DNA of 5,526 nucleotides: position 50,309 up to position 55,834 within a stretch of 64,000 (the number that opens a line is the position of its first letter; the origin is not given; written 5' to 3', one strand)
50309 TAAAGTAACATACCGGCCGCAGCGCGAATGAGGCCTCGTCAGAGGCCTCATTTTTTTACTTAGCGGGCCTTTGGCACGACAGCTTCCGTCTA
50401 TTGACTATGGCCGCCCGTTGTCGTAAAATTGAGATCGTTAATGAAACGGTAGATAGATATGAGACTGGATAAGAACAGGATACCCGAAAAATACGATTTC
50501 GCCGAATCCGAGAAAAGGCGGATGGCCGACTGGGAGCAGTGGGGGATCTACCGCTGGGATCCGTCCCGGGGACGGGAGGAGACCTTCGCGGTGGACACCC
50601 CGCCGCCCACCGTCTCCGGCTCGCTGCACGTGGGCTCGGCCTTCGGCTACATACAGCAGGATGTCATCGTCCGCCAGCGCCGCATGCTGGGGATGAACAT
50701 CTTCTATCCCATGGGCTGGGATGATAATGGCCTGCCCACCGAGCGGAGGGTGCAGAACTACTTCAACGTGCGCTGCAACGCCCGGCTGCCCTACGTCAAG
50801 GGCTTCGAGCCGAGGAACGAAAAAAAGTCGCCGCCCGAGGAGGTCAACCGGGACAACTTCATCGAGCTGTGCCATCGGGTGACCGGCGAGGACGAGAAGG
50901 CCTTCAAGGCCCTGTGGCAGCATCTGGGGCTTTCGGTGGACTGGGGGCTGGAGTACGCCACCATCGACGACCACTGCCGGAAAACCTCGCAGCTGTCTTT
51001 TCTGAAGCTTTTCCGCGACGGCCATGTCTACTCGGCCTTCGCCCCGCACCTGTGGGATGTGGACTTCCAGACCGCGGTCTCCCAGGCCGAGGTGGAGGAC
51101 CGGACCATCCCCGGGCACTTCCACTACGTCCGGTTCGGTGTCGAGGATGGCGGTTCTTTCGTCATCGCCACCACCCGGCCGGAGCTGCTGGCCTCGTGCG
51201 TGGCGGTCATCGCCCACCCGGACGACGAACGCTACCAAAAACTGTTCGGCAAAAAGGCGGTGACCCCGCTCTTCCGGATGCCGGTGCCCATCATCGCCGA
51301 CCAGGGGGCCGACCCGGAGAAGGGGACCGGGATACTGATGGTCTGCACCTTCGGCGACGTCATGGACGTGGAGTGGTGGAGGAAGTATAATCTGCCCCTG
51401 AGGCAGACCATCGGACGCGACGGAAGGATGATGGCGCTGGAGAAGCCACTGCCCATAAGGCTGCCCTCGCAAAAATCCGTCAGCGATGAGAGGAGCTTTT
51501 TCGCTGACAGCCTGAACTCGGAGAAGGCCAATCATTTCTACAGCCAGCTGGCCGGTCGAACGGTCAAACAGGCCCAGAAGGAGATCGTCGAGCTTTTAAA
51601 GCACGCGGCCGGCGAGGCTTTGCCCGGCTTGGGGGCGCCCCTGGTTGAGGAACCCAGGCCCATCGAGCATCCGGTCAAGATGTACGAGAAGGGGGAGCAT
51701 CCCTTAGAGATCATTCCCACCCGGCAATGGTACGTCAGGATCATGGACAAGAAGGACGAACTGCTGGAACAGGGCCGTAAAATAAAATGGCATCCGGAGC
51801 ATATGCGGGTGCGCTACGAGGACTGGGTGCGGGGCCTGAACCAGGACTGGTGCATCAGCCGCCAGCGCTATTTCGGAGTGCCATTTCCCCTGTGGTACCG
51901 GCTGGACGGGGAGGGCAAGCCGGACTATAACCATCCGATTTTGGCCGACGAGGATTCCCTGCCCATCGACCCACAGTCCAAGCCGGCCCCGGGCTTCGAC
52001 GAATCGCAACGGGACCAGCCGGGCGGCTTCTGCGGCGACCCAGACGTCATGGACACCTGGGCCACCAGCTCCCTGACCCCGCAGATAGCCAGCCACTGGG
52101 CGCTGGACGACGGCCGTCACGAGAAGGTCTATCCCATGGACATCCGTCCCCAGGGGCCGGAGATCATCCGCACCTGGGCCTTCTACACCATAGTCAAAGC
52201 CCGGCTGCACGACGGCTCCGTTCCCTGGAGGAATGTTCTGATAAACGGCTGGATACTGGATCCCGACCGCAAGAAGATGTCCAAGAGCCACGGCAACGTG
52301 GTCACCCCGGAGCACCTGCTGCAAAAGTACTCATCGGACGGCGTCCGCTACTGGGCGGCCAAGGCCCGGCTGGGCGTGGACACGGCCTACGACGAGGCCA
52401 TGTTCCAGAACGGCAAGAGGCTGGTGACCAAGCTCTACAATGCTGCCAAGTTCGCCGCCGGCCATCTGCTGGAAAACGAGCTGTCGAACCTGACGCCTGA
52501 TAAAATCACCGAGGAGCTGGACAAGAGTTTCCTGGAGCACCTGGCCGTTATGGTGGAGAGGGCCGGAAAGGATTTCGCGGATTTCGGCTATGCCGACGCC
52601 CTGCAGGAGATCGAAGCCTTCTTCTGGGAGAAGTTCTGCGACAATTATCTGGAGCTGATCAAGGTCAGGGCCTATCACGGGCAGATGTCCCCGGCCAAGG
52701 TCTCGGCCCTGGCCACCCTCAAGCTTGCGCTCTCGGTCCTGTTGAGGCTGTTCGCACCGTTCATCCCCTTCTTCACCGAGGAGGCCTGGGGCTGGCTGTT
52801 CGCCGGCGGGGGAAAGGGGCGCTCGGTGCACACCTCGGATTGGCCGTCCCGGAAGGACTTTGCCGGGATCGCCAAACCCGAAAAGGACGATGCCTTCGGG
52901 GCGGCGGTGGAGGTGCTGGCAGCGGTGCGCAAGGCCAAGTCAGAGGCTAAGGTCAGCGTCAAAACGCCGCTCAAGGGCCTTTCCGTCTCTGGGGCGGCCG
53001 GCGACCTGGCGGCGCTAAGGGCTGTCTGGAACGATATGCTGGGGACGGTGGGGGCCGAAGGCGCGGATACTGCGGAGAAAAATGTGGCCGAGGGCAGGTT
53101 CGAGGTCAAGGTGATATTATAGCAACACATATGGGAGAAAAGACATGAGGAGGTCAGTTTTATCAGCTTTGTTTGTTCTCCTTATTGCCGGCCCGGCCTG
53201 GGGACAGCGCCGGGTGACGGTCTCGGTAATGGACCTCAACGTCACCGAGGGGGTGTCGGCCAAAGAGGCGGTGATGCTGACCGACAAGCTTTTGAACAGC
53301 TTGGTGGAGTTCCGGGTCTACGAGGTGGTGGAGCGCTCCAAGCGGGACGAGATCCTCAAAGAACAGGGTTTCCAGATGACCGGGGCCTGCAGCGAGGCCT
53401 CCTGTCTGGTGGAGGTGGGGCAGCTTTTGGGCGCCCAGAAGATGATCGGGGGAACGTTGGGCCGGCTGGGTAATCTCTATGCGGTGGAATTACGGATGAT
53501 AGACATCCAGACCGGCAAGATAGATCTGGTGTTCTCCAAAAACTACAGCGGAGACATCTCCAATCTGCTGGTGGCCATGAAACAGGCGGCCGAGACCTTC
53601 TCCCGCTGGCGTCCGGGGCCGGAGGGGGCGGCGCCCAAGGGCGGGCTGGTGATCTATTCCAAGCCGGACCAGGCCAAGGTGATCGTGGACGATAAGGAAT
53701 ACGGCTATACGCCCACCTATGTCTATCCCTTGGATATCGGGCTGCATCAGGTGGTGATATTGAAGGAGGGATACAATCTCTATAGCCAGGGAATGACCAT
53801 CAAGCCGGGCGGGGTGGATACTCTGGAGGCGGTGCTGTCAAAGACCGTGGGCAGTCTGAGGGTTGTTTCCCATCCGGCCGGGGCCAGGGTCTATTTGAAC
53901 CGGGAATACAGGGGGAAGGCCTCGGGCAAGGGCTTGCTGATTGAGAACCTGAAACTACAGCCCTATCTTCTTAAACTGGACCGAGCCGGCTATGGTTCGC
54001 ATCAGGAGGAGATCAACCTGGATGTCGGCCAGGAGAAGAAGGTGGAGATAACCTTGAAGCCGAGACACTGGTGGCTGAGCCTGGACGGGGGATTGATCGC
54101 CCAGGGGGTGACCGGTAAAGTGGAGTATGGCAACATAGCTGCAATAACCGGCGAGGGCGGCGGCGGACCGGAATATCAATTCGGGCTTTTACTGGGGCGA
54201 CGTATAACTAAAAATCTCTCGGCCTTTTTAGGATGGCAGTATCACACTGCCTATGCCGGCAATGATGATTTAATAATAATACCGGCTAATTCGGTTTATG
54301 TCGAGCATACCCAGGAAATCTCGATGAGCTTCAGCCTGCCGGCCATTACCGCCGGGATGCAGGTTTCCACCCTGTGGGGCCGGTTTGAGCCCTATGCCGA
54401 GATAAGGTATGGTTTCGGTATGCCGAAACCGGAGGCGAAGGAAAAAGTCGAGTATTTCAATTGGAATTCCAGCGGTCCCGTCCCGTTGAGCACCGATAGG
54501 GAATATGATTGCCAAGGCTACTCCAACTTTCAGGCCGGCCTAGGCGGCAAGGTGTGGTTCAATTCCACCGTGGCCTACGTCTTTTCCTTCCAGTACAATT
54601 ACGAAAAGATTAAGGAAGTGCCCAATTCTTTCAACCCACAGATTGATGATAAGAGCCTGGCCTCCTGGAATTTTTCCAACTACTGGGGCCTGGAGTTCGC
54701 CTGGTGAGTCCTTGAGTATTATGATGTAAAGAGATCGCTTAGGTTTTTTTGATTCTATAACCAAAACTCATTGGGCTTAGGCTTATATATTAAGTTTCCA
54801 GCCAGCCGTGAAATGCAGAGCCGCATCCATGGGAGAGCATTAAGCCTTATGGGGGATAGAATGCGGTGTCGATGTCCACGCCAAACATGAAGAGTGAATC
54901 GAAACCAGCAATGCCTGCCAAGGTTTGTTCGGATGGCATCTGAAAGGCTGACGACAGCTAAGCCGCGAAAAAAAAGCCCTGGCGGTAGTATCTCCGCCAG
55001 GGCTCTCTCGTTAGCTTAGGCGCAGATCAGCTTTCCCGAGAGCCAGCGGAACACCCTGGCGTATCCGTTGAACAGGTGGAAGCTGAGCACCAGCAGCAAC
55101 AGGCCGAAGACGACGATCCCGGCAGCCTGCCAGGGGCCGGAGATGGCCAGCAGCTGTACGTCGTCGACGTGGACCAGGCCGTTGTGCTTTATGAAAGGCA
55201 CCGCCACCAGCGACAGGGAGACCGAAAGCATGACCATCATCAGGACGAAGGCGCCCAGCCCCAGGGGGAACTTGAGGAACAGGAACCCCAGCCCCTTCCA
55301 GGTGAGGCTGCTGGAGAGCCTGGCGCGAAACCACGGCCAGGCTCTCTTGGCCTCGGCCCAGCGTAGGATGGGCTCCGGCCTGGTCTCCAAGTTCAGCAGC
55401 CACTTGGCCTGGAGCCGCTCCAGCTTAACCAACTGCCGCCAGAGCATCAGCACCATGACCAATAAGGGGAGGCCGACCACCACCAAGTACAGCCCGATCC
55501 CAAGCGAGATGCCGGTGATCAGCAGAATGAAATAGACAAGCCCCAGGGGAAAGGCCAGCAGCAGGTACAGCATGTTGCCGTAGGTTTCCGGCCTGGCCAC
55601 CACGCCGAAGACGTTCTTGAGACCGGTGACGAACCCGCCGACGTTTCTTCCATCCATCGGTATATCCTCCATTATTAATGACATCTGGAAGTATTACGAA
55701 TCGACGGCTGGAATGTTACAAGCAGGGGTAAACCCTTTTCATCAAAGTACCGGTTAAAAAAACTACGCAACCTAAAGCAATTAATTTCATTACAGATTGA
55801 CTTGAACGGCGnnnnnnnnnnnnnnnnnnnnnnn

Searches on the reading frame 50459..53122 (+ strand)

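Call 58: search_protein_families(library=pfam, proteins=[window:50459-53122:+], max_evalue=0.001)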
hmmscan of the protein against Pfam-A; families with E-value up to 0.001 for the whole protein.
window:50459-53122:+ (887 aa): 5 families
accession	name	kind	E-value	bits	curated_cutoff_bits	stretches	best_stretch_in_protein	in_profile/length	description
PF00133.28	tRNA-synt_1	-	1.7e-76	258.1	22.7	1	22-642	3-411/414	tRNA synthetases class I (I, L, M and V)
PF08264.19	Anticodon_1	-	1e-30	107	25.1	1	688-839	1-145/148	Anticodon-binding domain of tRNA ligase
PF09334.17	tRNA-synt_1g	-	2.4e-17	63.2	20.1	2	591-661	313-385/391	tRNA synthetases class I (M)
PF01406.26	tRNA-synt_1e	-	2.1e-05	24.5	27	0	594-650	242-297/301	tRNA synthetases class I (C) catalytic domain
PF01921.24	tRNA-synt_1f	-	2.4e-05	23.9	27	0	597-636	273-312/360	tRNA synthetases class I (K)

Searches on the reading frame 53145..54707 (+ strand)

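Call 58: search_protein_families(library=pfam, proteins=[window:53145-54707:+], max_evalue=0.001)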
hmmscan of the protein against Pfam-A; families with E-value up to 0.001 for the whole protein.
window:53145-54707:+ (520 aa): 2 families
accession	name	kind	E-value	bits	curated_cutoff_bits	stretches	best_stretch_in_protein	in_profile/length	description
PF08308.17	PEGA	-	6.3e-22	77.7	20.8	2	166-232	2-68/71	PEGA domain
PF03783.19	CsgG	-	6.9e-06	25.9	20.8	1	44-105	39-98/210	Curli production assembly/transport component CsgG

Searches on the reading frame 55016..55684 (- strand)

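Call 58: search_protein_families(library=pfam, proteins=[window:55016-55684:-], max_evalue=0.001)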
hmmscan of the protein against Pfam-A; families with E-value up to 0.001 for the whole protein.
window:55016-55684:- (222 aa): 1 family
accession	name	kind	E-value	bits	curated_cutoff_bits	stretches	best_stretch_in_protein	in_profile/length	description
PF13796.11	Sensor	-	5.8e-34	117.9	28.2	1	40-219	1-161/162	Putative sensor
